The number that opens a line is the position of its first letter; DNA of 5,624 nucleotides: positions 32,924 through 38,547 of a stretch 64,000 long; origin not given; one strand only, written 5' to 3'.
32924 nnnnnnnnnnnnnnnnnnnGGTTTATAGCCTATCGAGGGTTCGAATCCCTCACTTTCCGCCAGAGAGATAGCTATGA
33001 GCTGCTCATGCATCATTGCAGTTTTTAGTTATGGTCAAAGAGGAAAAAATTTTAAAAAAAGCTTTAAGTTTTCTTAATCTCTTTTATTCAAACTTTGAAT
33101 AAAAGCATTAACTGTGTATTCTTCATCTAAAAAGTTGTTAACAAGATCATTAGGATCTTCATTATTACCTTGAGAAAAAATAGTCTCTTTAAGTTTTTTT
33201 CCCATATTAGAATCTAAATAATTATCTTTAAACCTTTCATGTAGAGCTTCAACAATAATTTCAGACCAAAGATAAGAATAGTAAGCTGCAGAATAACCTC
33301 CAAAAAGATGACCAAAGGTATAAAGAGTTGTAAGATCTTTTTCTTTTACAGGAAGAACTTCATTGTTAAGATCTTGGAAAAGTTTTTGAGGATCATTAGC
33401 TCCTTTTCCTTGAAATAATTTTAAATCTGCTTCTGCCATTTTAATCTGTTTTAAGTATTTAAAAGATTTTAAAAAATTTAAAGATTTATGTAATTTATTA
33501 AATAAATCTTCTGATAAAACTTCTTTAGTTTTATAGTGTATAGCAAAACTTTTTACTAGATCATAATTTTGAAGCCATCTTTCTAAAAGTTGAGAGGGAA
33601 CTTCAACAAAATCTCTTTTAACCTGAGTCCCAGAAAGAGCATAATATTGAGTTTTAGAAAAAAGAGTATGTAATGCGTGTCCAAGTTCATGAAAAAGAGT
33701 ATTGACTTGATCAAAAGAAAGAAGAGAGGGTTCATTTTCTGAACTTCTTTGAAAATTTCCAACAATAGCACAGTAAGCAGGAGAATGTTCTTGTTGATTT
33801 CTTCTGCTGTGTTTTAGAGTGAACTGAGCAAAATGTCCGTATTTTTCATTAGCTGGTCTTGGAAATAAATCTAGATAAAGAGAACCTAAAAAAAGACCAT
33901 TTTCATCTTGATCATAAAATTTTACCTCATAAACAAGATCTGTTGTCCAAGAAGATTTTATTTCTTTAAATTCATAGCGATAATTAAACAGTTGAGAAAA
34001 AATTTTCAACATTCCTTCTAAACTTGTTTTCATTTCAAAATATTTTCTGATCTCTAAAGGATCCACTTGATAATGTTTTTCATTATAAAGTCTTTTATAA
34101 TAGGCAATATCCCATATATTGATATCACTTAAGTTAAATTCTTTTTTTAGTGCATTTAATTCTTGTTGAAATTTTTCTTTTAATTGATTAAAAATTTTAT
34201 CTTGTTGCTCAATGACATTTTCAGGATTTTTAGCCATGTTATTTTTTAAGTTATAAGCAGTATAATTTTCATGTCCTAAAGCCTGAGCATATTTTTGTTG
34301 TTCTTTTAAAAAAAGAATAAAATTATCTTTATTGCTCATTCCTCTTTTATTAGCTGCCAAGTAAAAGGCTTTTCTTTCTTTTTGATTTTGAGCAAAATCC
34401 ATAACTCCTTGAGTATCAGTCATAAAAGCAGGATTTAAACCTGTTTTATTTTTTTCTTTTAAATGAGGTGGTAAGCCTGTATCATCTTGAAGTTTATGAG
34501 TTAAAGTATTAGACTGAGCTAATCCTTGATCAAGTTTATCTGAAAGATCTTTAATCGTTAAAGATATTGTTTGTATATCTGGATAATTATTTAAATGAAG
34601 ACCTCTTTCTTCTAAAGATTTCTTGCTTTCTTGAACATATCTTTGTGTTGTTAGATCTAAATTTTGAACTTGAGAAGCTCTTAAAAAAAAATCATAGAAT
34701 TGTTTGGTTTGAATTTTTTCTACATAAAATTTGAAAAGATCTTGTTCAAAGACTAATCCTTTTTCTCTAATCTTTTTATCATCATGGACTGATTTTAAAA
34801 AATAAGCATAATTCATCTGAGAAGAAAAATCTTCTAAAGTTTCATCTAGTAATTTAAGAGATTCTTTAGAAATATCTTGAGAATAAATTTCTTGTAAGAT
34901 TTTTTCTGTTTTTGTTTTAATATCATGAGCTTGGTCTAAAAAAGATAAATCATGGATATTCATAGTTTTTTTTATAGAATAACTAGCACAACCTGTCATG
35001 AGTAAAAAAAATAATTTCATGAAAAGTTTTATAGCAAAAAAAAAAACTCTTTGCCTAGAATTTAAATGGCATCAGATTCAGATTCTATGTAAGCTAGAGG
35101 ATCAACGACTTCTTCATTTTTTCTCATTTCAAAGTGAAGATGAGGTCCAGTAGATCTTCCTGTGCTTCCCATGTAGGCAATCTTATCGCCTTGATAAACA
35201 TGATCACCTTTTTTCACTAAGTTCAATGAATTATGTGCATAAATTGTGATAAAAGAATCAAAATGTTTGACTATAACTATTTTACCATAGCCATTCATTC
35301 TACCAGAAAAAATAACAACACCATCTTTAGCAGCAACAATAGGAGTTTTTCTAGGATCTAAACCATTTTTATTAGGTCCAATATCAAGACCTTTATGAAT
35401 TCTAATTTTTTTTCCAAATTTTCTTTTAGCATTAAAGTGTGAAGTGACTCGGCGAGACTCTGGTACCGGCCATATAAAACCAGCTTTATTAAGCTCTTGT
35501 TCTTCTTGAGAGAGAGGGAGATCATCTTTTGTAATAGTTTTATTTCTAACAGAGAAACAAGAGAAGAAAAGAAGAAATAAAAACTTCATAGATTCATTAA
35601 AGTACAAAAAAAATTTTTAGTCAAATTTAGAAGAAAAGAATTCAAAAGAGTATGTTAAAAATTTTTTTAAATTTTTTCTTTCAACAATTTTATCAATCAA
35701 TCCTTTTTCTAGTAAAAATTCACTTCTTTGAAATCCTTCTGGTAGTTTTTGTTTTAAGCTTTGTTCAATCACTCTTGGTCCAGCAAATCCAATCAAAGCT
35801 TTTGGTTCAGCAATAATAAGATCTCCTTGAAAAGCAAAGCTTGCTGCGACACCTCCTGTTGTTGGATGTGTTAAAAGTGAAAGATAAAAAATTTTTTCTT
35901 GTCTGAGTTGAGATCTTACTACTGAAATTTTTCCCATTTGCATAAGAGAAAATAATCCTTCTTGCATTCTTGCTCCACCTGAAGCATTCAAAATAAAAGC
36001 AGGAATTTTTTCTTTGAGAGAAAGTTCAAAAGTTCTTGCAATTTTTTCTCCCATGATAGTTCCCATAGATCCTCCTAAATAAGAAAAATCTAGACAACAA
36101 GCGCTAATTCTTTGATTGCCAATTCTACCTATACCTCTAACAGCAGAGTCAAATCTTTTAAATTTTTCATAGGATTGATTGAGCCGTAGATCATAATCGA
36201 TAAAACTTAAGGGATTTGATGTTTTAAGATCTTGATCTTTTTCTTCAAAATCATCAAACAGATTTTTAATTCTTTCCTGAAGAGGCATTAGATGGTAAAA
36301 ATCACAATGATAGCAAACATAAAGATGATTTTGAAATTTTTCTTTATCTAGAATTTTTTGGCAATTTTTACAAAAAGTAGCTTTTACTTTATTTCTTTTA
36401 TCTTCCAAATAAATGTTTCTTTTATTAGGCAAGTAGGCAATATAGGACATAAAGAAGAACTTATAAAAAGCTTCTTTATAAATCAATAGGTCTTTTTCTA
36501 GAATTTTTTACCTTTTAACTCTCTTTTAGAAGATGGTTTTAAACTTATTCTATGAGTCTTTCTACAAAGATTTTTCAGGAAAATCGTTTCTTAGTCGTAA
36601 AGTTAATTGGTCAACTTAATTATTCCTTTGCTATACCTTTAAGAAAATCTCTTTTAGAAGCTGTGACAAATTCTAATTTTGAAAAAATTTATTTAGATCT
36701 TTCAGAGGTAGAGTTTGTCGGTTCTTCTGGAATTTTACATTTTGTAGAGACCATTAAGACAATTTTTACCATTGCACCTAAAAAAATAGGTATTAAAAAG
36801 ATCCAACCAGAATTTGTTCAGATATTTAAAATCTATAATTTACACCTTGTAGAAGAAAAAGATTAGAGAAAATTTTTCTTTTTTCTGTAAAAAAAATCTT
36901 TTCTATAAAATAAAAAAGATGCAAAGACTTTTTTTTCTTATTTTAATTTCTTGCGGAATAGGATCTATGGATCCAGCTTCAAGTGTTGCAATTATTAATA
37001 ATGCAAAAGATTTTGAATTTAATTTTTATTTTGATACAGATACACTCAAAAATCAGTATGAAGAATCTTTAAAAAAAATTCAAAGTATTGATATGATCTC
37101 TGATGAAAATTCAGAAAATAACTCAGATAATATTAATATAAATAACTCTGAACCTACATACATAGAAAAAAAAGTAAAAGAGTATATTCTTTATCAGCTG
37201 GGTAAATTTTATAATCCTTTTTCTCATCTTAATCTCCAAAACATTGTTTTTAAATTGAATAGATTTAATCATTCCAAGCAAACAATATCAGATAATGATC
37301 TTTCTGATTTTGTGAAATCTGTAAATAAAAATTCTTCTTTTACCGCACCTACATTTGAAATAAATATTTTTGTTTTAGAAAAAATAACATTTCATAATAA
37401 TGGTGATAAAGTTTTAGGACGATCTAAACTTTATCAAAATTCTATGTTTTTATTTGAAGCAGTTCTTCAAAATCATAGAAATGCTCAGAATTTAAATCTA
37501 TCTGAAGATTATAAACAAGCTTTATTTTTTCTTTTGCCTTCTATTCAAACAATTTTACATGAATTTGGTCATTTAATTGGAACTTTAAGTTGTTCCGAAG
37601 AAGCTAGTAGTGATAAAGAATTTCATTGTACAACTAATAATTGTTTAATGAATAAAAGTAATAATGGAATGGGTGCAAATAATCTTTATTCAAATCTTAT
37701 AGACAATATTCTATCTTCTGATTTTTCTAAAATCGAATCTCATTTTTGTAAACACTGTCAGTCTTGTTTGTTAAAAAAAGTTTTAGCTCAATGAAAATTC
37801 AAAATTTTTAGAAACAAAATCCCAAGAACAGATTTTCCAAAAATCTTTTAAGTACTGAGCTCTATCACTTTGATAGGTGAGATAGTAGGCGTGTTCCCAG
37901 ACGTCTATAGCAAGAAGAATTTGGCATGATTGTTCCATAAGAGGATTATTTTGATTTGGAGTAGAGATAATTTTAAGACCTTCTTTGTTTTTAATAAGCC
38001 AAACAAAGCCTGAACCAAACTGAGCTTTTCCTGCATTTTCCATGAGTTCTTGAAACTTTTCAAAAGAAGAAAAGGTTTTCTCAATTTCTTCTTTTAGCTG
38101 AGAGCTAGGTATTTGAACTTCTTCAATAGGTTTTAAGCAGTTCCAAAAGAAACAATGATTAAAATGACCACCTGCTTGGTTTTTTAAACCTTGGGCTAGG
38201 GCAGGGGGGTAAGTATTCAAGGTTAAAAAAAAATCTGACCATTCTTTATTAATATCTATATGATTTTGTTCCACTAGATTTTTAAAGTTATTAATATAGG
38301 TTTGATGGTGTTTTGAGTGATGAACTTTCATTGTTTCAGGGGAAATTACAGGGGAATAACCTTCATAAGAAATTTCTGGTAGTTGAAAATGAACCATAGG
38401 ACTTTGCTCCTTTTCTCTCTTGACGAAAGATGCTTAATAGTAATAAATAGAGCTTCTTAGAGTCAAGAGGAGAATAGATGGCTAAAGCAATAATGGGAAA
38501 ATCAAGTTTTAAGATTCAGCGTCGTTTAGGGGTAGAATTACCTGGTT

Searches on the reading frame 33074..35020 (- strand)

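Call 56: search_protein_families(library=pfam, proteins=[window:33074-35020:-], max_evalue=0.00001)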
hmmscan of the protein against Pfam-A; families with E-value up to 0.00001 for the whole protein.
window:33074-35020:- (648 aa): 1 family
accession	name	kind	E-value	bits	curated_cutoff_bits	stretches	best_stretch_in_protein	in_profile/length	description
PF01432.26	Peptidase_M3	-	1.8e-95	321.4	27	1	210-644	5-455/457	Peptidase family M3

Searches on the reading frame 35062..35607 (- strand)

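Call 79: search_protein_families(library=pfam, proteins=[window:35062-35607:-], max_evalue=0.00001)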
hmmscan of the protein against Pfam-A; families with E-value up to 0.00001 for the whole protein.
window:35062-35607:- (181 aa): 1 family
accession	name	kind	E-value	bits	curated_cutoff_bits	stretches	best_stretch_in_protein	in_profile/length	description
PF01551.29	Peptidase_M23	-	4.9e-33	113.6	28.7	1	70-170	2-96/96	Peptidase family M23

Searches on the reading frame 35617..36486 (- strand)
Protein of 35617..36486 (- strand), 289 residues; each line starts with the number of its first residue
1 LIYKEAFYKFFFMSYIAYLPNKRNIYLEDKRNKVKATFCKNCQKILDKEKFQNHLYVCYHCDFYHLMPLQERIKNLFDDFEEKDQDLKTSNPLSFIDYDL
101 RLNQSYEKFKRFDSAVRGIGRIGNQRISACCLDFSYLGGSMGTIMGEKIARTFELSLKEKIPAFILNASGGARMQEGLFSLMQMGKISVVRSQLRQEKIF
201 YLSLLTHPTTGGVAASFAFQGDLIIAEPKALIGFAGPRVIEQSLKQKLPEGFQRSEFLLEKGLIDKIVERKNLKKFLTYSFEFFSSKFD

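Call 62: search_protein_families(library=pfam, proteins=[window:35617-36486:-], max_evalue=0.00001)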
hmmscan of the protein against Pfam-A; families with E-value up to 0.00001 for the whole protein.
window:35617-36486:- (289 aa): 1 family
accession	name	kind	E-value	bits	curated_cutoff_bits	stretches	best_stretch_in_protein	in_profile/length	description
PF01039.27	Carboxyl_trans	-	6.8e-21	74.9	22.3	1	92-244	20-177/493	Carboxyl transferase domain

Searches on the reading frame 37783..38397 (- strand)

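Call 62: search_protein_families(library=pfam, proteins=[window:37783-38397:-], max_evalue=0.00001)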
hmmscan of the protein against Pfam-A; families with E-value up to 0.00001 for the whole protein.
window:37783-38397:- (204 aa): 2 families
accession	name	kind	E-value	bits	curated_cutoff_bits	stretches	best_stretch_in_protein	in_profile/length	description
PF02777.23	Sod_Fe_C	-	2.3e-35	121.1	20.9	1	97-198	1-102/102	Iron/manganese superoxide dismutases, C-terminal domain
PF00081.27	Sod_Fe_N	-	4.1e-18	66.1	27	1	4-88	2-81/82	Iron/manganese superoxide dismutases, alpha-hairpin domain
